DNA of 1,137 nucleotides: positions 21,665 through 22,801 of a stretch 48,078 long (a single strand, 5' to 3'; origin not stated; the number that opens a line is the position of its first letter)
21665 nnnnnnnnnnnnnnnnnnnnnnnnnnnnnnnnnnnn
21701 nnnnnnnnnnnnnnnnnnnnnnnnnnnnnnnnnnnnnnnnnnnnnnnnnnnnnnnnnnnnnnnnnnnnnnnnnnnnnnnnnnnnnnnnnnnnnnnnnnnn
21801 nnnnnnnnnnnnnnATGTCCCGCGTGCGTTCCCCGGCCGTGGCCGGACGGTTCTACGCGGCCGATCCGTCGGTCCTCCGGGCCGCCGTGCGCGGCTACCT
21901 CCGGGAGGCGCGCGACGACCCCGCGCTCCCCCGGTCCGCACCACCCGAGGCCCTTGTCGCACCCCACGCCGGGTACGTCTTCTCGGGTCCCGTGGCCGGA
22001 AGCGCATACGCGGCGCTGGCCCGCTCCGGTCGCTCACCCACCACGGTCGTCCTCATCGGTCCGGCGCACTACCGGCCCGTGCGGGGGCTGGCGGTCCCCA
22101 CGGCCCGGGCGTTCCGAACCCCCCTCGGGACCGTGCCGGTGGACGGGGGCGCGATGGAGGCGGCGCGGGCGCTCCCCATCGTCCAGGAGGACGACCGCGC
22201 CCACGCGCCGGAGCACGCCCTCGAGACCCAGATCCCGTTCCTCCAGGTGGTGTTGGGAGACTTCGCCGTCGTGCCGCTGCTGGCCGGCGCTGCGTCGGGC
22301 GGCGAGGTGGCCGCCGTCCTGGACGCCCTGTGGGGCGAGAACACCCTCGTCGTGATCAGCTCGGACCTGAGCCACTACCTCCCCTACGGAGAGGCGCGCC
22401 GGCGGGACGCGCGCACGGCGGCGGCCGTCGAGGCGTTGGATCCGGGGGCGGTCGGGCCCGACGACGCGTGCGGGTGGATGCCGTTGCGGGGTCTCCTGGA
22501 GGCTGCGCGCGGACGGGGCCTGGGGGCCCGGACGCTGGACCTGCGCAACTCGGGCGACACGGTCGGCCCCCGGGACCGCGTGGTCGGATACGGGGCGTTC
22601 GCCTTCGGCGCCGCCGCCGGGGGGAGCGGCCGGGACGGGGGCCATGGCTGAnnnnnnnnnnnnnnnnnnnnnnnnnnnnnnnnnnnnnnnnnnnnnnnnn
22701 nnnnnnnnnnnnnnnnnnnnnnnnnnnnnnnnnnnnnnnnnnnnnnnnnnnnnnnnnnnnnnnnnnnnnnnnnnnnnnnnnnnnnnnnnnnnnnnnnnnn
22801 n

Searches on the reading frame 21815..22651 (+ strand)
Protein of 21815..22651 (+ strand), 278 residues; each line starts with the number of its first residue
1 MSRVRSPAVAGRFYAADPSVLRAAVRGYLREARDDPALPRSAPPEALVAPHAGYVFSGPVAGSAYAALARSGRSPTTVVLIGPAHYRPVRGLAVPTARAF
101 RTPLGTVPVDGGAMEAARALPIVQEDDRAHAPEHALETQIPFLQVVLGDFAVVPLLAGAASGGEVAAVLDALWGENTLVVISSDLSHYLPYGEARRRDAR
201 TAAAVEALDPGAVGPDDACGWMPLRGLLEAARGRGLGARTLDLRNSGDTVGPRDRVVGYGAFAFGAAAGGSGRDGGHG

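Call 8: search_protein_families(library=pfam, proteins=[window:21815-22651:+], max_evalue=0.001)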
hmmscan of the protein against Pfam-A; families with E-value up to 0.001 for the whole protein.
window:21815-22651:+ (278 aa): 1 family
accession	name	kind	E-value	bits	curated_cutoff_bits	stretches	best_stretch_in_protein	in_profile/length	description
PF01875.22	Memo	-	1.6e-43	149.3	27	1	7-261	2-267/269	Memo-like protein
